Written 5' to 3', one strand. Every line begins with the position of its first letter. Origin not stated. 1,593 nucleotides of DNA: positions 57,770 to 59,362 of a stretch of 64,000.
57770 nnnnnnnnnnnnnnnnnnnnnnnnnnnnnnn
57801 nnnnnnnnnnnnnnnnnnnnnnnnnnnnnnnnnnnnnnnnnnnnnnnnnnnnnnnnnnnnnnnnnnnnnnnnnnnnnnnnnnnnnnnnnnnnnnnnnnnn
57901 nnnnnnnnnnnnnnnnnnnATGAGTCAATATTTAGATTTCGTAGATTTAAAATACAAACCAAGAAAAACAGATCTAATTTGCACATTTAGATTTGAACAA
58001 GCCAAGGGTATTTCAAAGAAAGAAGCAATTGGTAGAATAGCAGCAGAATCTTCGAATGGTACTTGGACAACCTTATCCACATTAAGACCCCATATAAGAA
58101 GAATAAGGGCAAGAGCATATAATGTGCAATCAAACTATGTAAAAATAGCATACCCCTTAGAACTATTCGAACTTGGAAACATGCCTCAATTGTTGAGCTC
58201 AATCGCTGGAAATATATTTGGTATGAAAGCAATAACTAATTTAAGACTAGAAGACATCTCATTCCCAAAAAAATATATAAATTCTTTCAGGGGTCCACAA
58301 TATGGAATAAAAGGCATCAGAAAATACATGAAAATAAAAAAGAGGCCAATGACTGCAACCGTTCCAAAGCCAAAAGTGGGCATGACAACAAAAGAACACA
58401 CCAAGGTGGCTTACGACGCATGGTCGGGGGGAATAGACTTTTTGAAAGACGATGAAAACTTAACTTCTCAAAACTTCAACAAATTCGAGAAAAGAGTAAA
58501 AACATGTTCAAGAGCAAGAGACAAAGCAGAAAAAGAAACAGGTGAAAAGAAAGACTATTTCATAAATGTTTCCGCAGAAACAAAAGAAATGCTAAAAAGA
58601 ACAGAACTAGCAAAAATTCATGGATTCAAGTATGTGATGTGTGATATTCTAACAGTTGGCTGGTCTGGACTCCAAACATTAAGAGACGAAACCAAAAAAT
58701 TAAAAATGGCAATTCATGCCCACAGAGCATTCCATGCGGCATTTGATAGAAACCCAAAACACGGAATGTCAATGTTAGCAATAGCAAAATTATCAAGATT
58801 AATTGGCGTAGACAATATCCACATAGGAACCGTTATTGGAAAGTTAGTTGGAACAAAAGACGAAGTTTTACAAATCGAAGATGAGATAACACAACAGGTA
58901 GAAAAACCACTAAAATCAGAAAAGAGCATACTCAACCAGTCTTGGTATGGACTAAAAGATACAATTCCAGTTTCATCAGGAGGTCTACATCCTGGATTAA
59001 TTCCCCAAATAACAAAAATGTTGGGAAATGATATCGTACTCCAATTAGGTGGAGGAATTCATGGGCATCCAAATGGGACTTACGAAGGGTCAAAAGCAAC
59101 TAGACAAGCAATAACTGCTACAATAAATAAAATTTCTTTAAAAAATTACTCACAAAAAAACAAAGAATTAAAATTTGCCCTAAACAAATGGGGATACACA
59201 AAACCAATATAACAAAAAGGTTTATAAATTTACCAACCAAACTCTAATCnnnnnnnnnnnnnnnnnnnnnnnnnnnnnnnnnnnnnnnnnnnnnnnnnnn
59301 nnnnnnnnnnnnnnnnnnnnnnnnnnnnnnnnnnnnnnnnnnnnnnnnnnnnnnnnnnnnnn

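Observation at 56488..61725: AMP-salvage / RuBisCO module: R15P-isomerase-like, HAD phosphatase, form-III-like RuBisCO, AI-2E permease, AMP phosphorylase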

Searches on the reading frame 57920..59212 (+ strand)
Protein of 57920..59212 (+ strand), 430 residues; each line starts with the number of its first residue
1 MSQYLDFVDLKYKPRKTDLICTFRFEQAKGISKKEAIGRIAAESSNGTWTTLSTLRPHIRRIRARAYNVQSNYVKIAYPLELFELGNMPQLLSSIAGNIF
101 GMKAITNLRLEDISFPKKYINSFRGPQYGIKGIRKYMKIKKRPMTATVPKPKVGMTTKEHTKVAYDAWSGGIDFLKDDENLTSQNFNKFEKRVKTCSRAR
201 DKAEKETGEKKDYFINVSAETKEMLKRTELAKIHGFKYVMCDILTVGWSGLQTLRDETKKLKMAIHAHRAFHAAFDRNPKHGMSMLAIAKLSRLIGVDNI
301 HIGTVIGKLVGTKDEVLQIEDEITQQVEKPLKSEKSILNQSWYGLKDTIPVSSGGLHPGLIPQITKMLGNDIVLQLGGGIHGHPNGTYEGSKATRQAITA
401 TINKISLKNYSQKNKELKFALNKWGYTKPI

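Call 3: search_protein_families(library=pfam, proteins=[window:57920-59212:+], max_evalue=0.01)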
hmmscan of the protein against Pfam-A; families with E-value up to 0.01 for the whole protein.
window:57920-59212:+ (430 aa): 2 families
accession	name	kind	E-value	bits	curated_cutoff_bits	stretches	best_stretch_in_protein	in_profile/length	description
PF00016.26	RuBisCO_large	-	2.2e-83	280.4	30.1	1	129-424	1-299/299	Ribulose bisphosphate carboxylase large chain, catalytic domain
PF02788.21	RuBisCO_large_N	-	1.1e-42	145.4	20.7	1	6-119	1-120/120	Ribulose bisphosphate carboxylase large chain, N-terminal domain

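Call 4: search_protein_families(library=ncbifam, proteins=[window:57920-59212:+], max_evalue=0.01)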
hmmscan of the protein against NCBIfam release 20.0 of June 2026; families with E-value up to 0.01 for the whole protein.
window:57920-59212:+ (430 aa): 6 families
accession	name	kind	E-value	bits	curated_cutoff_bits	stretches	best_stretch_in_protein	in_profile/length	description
TIGR03326.1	rubisco_III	equivalog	1.1e-180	601.1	497.45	1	6-424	1-426/426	type III ribulose-bisphosphate carboxylase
NF003252.0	PRK04208.1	subfamily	5.6e-172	572.5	438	1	6-429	16-460/468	ribulose-bisphosphate carboxylase large subunit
NF010002.0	PRK13475.1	equivalog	1.7e-75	254.5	489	1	17-424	22-440/459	ribulose-bisphosphate carboxylase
NF007095.0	PRK09549.1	equivalog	6.1e-68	229.2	409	1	20-427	5-404/407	2,3-diketo-5-methylthiopentyl-1-phosphate enolase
NF042437.1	OxoIsoapPDcar_OiaX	equivalog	1.5e-55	188.7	700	1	66-425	68-412/412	3-oxo-isoapionate-4-phosphate decarboxylase OiaX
TIGR03332.1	salvage_mtnW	equivalog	1.2e-54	185.5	513.6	1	68-425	69-407/407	2,3-diketo-5-methylthiopentyl-1-phosphate enolase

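Call 6: search_solved_structures(query=window:57920-59212:+, show_alignments=2, max_evalue=1e-30)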
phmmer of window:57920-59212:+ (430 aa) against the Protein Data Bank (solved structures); distinct sequences matched with E-value up to 1e-30: 98 (the best 60 are shown).
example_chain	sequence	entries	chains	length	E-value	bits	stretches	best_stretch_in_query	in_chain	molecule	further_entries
6hun_A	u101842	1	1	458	1.5e-140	472.1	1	2-430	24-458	Ribulose bisphosphate carboxylase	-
2cwx_A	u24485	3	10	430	3.5e-134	451.1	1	3-428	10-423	Ribulose bisphosphate carboxylase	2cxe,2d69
3wqp_A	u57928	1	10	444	1.1e-125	423.2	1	6-430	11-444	Ribulose bisphosphate carboxylase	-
3kdo_A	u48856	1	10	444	3.1e-125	421.7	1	6-430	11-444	Ribulose bisphosphate carboxylase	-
1geh_A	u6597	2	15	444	1e-124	420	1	6-430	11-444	RIBULOSE-1,5-BISPHOSPHATE CARBOXYLASE/OXYGENASE | Ribulose bisphosphate carboxylase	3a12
3a13_A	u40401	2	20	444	1.4e-124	419.5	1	6-430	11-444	Ribulose bisphosphate carboxylase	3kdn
8dht_A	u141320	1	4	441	1.5e-122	412.8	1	4-430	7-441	Ribulose bisphosphate carboxylase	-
7qsv_A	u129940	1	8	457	3.5e-105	355.6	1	7-401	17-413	RubisCO large subunit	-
7qvi_A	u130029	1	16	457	8.2e-105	354.4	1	7-403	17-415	RubisCO large subunit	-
7qsx_A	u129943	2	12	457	8.9e-105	354.3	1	7-403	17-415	RubisCO large subunit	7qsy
7qsz_A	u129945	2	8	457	4.4e-104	352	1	7-403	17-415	RubisCO large subunit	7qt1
8qmv_A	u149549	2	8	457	1.6e-103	350.2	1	7-403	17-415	RubisCO large subunit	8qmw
8u66_A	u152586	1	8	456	1.2e-102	347.3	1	9-401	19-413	Rubisco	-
7qsw_A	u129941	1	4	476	2.2e-94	320.1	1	7-403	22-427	RubisCO large subunit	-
9fwv_C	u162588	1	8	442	1.3e-90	307.7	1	10-403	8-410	Ribulose bisphosphate carboxylase large chain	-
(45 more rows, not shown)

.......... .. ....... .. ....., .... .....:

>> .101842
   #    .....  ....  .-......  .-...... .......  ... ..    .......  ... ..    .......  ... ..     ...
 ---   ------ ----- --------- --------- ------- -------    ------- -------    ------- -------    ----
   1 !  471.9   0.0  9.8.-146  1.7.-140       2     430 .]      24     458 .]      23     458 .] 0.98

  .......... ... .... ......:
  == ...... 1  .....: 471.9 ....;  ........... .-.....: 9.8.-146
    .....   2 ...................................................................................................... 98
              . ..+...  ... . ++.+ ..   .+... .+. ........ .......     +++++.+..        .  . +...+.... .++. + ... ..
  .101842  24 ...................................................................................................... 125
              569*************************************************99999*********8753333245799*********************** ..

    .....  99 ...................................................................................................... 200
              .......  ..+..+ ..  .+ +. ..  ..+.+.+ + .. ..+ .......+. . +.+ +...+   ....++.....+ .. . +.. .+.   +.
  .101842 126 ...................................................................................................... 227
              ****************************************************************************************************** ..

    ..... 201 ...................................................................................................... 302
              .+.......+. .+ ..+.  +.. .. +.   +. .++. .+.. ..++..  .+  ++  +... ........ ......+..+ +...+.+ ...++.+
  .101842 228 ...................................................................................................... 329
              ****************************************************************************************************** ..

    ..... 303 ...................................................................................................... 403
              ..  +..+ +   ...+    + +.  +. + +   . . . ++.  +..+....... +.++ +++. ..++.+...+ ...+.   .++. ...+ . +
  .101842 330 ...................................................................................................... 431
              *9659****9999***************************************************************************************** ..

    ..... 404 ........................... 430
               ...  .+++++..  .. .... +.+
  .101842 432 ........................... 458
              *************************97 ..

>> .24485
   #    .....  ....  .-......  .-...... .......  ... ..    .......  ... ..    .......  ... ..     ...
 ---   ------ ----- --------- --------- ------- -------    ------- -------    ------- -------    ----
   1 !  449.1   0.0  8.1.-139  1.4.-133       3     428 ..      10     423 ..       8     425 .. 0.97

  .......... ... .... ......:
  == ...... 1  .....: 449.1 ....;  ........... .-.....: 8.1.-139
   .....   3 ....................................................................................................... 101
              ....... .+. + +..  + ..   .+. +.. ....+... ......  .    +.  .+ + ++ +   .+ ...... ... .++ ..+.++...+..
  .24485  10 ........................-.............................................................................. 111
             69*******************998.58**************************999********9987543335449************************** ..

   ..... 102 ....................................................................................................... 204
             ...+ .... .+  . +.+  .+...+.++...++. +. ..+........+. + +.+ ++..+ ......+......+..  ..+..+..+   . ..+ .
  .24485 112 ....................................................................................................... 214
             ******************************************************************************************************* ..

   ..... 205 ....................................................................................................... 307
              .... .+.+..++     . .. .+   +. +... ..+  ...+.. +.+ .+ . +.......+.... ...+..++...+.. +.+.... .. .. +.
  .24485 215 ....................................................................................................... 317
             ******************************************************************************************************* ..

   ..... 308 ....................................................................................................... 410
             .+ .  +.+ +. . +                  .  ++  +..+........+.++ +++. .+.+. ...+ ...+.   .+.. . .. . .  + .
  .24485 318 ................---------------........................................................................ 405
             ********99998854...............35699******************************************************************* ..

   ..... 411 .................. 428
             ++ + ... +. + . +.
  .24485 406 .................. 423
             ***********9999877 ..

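Call 11: find_homologous_proteins(query=window:57920-59212:+, max_evalue=1e-50)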
Query window:57920-59212:+ (430 aa): 7999 proteins with E <= 1e-50 among 8000 candidates; the best 120 are listed.
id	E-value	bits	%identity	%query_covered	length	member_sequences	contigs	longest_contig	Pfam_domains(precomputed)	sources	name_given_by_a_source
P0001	3.1e-271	917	93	100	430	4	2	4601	PF02788.22,PF00016.27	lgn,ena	-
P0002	4.2e-250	848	85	100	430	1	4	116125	PF02788.22,PF00016.27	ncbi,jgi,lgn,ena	jgi:ribulose-bisphosphate carboxylase large chain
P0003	5.7e-246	834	83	100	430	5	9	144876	PF02788.22,PF00016.27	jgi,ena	jgi:ribulose-bisphosphate carboxylase large chain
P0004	3.3e-244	828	83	100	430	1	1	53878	PF02788.22,PF00016.27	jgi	jgi:ribulose-bisphosphate carboxylase large chain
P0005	7.4e-241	817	81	100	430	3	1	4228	PF02788.22,PF00016.27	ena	-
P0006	4.5e-228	775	78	100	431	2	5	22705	PF02788.22,PF00016.27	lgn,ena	-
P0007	7.9e-225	765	77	100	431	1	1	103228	PF02788.22,PF00016.27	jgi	-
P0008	4.3e-221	752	77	100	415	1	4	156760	PF02788.22,PF00016.27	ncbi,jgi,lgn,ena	-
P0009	1.5e-220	751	76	100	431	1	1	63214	PF02788.22,PF00016.27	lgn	-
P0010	2.5e-218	743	76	100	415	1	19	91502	PF02788.22,PF00016.27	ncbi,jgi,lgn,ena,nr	ncbi:type III ribulose-bisphosphate carboxylase [Candidatus Woesearchaeota archaeon]|jgi:ribulose-bi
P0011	2.0e-217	740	76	100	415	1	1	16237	PF02788.22,PF00016.27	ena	-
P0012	1.5e-216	737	75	100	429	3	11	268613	PF02788.22,PF00016.27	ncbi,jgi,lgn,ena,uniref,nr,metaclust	ncbi:type III ribulose-bisphosphate carboxylase [Candidatus Woesearchaeota archaeon]|uniref:Ribulose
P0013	8.6e-216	735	75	99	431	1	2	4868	PF02788.22,PF00016.27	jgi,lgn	-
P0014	1.3e-213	728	74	100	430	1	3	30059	PF02788.22,PF00016.27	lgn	-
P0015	1.5e-210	718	73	100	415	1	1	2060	PF02788.22,PF00016.27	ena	-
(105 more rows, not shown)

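Call 16: find_related_loci(query=window:57920-59212:+, collection=genome_contigs, flank=8000)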
Query window:57920-59212:+ (430 aa) in genome_contigs; peptide patterns used: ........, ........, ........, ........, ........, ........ (x = any residue, [..] = any of these).
246 stretches matched a pattern; 56 encode a relative of the query (tblastn E <= 1e-3); 55 distinct loci.
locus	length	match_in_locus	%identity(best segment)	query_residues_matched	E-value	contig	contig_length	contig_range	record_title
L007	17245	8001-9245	76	1-430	0e+0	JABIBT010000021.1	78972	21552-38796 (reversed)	MAG: Candidatus Woesearchaeota archaeon isolate SI048_bin33 k141_820124, whole genome shotgun sequence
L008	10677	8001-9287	75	1-430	0e+0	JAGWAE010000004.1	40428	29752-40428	Candidatus Woesearchaeota archaeon isolate RIFOXYA1_FULL_30_10 rifoxya1_full_scaffold_286, whole genome shotgun sequence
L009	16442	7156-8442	74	1-430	0e+0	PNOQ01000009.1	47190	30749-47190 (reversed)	MAG: Nanoarchaeum sp. isolate SW.3.93 SW_1000363_47190, whole genome shotgun sequence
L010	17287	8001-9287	68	1-430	0e+0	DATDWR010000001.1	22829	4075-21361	MAG TPA_asm: Candidatus Nanoarchaeia archaeon isolate SMAG_U8117 k141_127828, whole genome shotgun sequence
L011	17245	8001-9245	77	1-430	0e+0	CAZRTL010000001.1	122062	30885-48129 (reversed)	MAG TPA_asm: Candidatus Woesearchaeota archaeon isolate binchicken_co141_573 genome assembly, contig: NODE_411_length_12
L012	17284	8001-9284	69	1-428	0e+0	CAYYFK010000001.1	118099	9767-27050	MAG TPA_asm: Candidatus Woesearchaeota archaeon isolate binchicken_co97_250 genome assembly, contig: NODE_397_length_118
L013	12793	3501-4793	65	1-430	0e+0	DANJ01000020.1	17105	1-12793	MAG TPA_asm: Candidatus Pacearchaeota archaeon UBA92 UBA92_contig_3568, whole genome shotgun sequence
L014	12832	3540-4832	64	1-430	0e+0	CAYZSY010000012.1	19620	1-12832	MAG TPA_asm: Candidatus Woesearchaeota archaeon isolate SRP050083_co3_204 genome assembly, contig: NODE_2038_length_1962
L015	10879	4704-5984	65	1-430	0e+0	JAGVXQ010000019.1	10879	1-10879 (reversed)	Candidatus Woesearchaeota archaeon isolate RIFCSPHIGHO2_01_FULL_38_8 rifcsphigho2_01_scaffold_37456, whole genome shotgu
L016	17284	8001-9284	62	4-430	0e+0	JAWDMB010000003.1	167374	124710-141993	MAG: Candidatus Micrarchaeota archaeon isolate DS.bin.6 NODE_4_length_167374_cov_5.54147, whole genome shotgun sequence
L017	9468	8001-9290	62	1-429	0e+0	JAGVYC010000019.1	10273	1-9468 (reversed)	Candidatus Woesearchaeota archaeon isolate RIFCSPLOWO2_01_FULL_Archaea_34_35 rifcsplowo2_01_scaffold_16673, whole genome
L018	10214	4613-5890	61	4-430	0e+0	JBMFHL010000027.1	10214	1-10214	MAG: Candidatus Micrarchaeia archaeon isolate KM4311-23 NODE_27_length_10214_cov_3.315379, whole genome shotgun sequence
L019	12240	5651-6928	59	4-430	7e-177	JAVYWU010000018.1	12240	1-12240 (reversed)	MAG: Candidatus Micrarchaeaceae archaeon isolate DRTY-3_201705_bins_10 DRTY-3_201705_bins_10_scaffold_18, whole genome s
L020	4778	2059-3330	57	4-429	0e+0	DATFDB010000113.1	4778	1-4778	MAG TPA_asm: Nitrosotalea sp. isolate SMAG_U8569 k141_630980, whole genome shotgun sequence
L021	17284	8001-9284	61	4-430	1e-175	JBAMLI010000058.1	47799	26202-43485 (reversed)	MAG: archaeon isolate MAG1 ExploCarb_3808S_S2_203_length_47799_cov_48, whole genome shotgun sequence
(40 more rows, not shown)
